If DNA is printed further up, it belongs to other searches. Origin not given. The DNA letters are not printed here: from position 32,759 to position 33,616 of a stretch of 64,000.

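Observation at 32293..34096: Xis-type HTH-NUDIX fusion co-transcribed with a YfbR-like HD nucleotidase, flanked by a second HD hydrolase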

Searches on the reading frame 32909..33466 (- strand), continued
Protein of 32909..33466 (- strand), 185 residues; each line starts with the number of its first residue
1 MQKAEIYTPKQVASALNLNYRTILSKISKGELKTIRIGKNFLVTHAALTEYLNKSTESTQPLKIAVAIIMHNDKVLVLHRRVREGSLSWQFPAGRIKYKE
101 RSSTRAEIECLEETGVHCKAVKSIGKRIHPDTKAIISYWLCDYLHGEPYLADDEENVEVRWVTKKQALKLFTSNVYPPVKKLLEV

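Call 53: find_related_loci(query=A4, collection=viral_contigs, flank=5000)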
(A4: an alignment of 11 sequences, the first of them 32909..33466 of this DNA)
Query A4 (185 aa) in viral_contigs; peptide patterns used: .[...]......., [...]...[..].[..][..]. (x = any residue, [..] = any of these).
92 stretches matched a pattern; 70 encode a relative of the query (tblastn E <= 1e-3); 70 distinct loci.
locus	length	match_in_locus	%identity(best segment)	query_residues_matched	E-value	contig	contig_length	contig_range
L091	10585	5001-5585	35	1-184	1e-31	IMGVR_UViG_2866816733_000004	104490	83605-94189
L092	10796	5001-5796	40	53-184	4e-29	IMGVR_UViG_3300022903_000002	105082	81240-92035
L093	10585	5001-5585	32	1-184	4e-29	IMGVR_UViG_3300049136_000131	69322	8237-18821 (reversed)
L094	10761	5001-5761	42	53-184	3e-29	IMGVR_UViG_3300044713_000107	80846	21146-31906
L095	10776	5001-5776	41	56-184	5e-29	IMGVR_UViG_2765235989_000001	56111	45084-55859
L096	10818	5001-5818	40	52-184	6e-29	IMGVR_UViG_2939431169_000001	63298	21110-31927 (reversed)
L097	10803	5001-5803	41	40-184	5e-28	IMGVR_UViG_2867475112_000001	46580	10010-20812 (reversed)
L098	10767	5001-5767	41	58-184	5e-28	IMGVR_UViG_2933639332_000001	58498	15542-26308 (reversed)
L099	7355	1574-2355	38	62-185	5e-28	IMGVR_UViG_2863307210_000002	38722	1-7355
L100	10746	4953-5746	39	53-184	6e-28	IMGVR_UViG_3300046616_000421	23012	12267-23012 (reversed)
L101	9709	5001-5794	39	53-184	6e-28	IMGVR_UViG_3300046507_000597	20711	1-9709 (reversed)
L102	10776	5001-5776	42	58-185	4e-28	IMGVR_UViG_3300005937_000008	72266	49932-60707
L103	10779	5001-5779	41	53-184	1e-27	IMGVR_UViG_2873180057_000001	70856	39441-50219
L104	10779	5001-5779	39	53-184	1e-27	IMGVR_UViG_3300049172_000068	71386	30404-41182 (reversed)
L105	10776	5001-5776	42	58-184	8e-28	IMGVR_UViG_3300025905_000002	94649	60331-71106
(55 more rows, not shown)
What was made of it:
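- Seventy IMG/VR contigs carry clade members (call 53).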

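Call 61: search_protein_families(library=pfam, proteins=[L014:1946-2713:-, L014:2710-3300:-, L014:4257-4805:-, L014:5001-5531:+, L014:5834-6340:+, L014:6388-8142:+, L011:21-479:+, L011:1402-2751:-, L014:618-941:+], max_evalue=0.01)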
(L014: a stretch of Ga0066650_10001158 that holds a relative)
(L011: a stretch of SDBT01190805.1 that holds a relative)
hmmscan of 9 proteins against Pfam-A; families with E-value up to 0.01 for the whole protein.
L014:1946-2713:- (255 aa): 1 family
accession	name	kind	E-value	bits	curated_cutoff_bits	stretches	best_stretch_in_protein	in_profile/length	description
PF08843.17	AbiEii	-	1.8e-28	100.5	22.5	1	30-226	2-213/238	Nucleotidyl transferase AbiEii toxin, Type IV TA system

L014:2710-3300:- (196 aa): 1 family
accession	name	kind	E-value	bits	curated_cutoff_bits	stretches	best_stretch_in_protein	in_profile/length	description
PF13338.12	AbiEi_4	-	0.00082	19.9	25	1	12-58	8-48/49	Transcriptional regulator, AbiEi antitoxin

L014:4257-4805:- (182 aa): 0 families

L014:5001-5531:+ (176 aa): 0 families

L014:5834-6340:+ (168 aa): 1 family
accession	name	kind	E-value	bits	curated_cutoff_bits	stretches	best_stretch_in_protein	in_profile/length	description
PF01327.26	Pep_deformylase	-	1.2e-41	142.4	22.8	1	4-162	2-153/156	Polypeptide deformylase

L014:6388-8142:+ (584 aa): 1 family
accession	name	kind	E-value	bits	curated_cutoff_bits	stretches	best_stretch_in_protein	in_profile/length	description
PF09587.15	PGA_cap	-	2.1e-55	188.4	27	1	290-528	2-255/255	Bacterial capsule synthesis protein PGA_cap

L011:21-479:+ (152 aa): 0 families

L011:1402-2751:- (449 aa): 0 families

L014:618-941:+ (107 aa): 1 family
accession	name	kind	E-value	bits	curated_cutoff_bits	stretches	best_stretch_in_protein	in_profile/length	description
PF24112.1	Amanitin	-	0.0071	16.6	27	0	78-94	14-30/35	Amanitin toxin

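Call 80: fold_search(model_id=the predicted structure, library=viral)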
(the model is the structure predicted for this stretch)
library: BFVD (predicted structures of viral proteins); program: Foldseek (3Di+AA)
matches with E <= 10: 1208; with E <= 0.001: 119
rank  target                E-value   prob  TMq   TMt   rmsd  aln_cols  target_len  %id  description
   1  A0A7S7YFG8            9.6e-09  1.00  0.51  0.33  10.2       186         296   19  Nudix hydrolase [Medusavirus stheno T3]
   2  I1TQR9                3.0e-08  1.00  0.54  0.59   3.2       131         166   20  (no name in the UniProt tables at hand)
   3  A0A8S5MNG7            3.2e-08  1.00  0.54  0.16  10.1       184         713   18  NUDIX hydrolase [Siphoviridae sp. ctxc31]
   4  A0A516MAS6            4.9e-08  1.00  0.52  0.69   2.9       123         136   24  (no name in the UniProt tables at hand)
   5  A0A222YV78            6.7e-08  1.00  0.53  0.53   3.8       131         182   19  Nudix hydrolase domain-containing protein [Streptomyces phage Mildred21]
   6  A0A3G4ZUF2            9.6e-08  1.00  0.54  0.48   9.7       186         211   16  Nudix hydrolase domain-containing protein [Edafosvirus sp.]
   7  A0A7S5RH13            9.6e-08  1.00  0.50  0.50  11.1       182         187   14  (no name in the UniProt tables at hand)
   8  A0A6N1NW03            1.2e-07  1.00  0.50  0.37   9.1       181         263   17  Nudix hydrolase domain-containing protein [Tupanvirus soda lake]
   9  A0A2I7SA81            1.2e-07  1.00  0.55  0.76   2.8       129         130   22  (no name in the UniProt tables at hand)
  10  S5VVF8                1.4e-07  1.00  0.54  0.42   3.0       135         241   17  NUDIX hydrolase [Pseudomonas phage PaBG]
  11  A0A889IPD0            1.4e-07  1.00  0.53  0.71   3.3       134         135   16  (no name in the UniProt tables at hand)
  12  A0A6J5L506            1.4e-07  1.00  0.53  0.69   3.4       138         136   25  8-oxo-dGTP diphosphatase [uncultured Caudovirales phage]
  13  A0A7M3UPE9            1.5e-07  1.00  0.45  0.53   4.6       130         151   18  Nudix hydrolase domain-containing protein [Pyramimonas orientalis virus]
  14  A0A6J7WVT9            1.5e-07  1.00  0.51  0.33  19.6       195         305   20  Nudix_Hydrolase domain containing protein [uncultured Caudovirales phage]
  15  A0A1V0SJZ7            1.5e-07  1.00  0.52  0.26   9.0       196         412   15  Nudix hydrolase [Klosneuvirus KNV1]
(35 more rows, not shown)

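Call 82: search_protein_families(library=pfam, proteins=[L095:230-1789:-, L095:1521-2300:+, L095:2665-3462:+, L095:3669-4226:-, L095:4240-4611:-, L095:4749-5387:+, L095:6398-6787:+, L095:7238-8272:+, L095:8873-9613:+, L095:9358-10401:-], max_evalue=0.001)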
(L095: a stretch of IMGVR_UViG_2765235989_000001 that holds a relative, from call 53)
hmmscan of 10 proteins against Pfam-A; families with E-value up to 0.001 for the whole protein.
L095:230-1789:- (519 aa): 0 families

L095:1521-2300:+ (259 aa): 0 families

L095:2665-3462:+ (265 aa): 0 families

L095:3669-4226:- (185 aa): 1 family
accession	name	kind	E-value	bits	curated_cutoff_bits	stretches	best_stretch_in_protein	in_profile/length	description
PF19698.5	DUF6197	-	1e-06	29.4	24.6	1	48-173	4-110/111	Family of unknown function (DUF6197)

L095:4240-4611:- (123 aa): 0 families

L095:4749-5387:+ (212 aa): 2 families
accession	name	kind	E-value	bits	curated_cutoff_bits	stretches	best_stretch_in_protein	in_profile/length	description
PF00293.34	NUDIX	-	2.6e-12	47.3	21.1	1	87-197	2-123/134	NUDIX domain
PF14815.12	NUDIX_4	-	0.00028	21.1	35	1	91-193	2-100/113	NUDIX domain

L095:6398-6787:+ (129 aa): 1 family
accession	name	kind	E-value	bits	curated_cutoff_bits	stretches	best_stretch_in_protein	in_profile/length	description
PF21848.1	DUF6907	-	1.4e-13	51.8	26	1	25-128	7-114/116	Domain of unknown function (DUF6907)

L095:7238-8272:+ (344 aa): 0 families

L095:8873-9613:+ (246 aa): 0 families

L095:9358-10401:- (347 aa): 0 families
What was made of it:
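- Tried and rejected: Pfam on one IMG/VR locus showed no phage hallmark genes (call 82).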

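Call 89: search_dna_similar(query=window:32909-33466:-, collection=phages, mode=protein, max_evalue=0.00001, max_rows=15)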
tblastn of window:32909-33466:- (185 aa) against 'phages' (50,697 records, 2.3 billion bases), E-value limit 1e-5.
No match.
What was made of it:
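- There is no match in 50,697 deposited phage genomes (call 89).
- Tried and rejected: IMG/VR holds 70 contigs with clade members (call 53), but tblastn against 50,697 deposited phage genomes found nothing (call 89).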

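Call 90: search_dna_similar(query=window:32909-33466:-, collection=plasmids, mode=protein, max_evalue=0.00001, max_rows=15)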
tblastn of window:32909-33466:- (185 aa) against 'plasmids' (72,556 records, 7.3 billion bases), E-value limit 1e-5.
Records with a match: 12; places in all: 13; records where one place covers at least 80% of the query: 1.
Best place of each record, by identity: <60% 12.
By first word of the organism name: Streptomyces 7; Rhizobium 4; Sulfitobacter 1.
By predicted mobility (MOB-suite, as given by PLSDB): non-mobilizable 6; mobilizable 3; conjugative 3.
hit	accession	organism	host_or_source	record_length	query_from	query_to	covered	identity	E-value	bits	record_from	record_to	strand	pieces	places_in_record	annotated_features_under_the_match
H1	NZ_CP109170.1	Streptomyces sp. NBC_01724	-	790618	54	184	71%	37.6%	7e-22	99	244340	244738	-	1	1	NUDIX hydrolase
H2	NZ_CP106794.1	Streptomyces cynarae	microorganism,rhizosphere soil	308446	49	183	73%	34.8%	4e-18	88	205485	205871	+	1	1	NUDIX domain-containing protein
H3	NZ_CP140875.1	Rhizobium beringeri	Trifolium pratense,whole organism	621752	27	183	85%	29.3%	2e-9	63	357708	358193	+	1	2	adenylate/guanylate cyclase domain-containing protein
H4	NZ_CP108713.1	Streptomyces sp. NBC_01001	-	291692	63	185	66%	37.4%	6e-19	90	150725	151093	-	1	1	NUDIX hydrolase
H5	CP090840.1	Streptomyces viridifaciens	Whole organism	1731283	37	183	79%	28.6%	2e-6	54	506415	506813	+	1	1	NUDIX hydrolase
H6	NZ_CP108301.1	Streptomyces canus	-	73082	64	184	65%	33.1%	2e-14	77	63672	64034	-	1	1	NUDIX domain-containing protein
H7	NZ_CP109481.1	Streptomyces sp. NBC_01450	-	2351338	50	184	73%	28.1%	3e-14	77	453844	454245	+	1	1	none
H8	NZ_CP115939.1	Streptomyces goshikiensis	microorganism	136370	55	141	47%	41.4%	2e-15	81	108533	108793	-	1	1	none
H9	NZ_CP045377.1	Sulfitobacter sp. THAF37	pure culture,Surface of a polyethylene ...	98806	41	161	65%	29.2%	6e-7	56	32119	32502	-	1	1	NUDIX hydrolase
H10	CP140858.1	Rhizobium ruizarguesonis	Trifolium pratense,whole organism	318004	60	161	55%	31.0%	6e-7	56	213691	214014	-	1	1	NUDIX hydrolase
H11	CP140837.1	Rhizobium beringeri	Trifolium pratense,whole organism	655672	60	161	55%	31.0%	6e-7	56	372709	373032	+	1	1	NUDIX hydrolase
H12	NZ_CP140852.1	Rhizobium beringeri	Trifolium pratense,whole organism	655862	60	161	55%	31.0%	6e-7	56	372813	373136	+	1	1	NUDIX hydrolase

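Call 91: get_annotated_region(hit=H1, flank=4000)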
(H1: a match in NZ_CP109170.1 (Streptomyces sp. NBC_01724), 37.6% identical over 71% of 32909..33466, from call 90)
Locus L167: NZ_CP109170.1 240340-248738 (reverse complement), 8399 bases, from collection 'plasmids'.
description: Streptomyces sp. NBC_01724 plasmid unnamed1, complete sequence
organism: Streptomyces sp. NBC_01724 (NCBI taxid 2975922)
taxonomy: Bacteria; Actinomycetota; Actinomycetes; Kitasatosporales; Streptomycetaceae; Streptomyces; Streptomyces sp. NBC 01724
host: -; source: -; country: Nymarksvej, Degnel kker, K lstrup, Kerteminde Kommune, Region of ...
typing (MOB-suite, as given by PLSDB): mobilizable; relaxase MOBP
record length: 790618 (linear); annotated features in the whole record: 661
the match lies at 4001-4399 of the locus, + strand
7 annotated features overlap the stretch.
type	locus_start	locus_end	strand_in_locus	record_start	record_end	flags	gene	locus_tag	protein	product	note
CDS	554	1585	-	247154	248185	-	-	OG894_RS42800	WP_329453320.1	translation initiation factor 2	-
CDS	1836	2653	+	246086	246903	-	-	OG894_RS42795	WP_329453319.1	IS5 family transposase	-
CDS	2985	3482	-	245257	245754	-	-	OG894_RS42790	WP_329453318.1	NUDIX domain-containing protein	-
CDS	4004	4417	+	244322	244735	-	-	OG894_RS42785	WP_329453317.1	NUDIX hydrolase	-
CDS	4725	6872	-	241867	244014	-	-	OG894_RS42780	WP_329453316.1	tetratricopeptide repeat protein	-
CDS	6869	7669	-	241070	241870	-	-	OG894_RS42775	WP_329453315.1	haloacid dehalogenase-like hydrolase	-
CDS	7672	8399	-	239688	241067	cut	-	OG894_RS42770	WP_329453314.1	helix-turn-helix transcriptional regulator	-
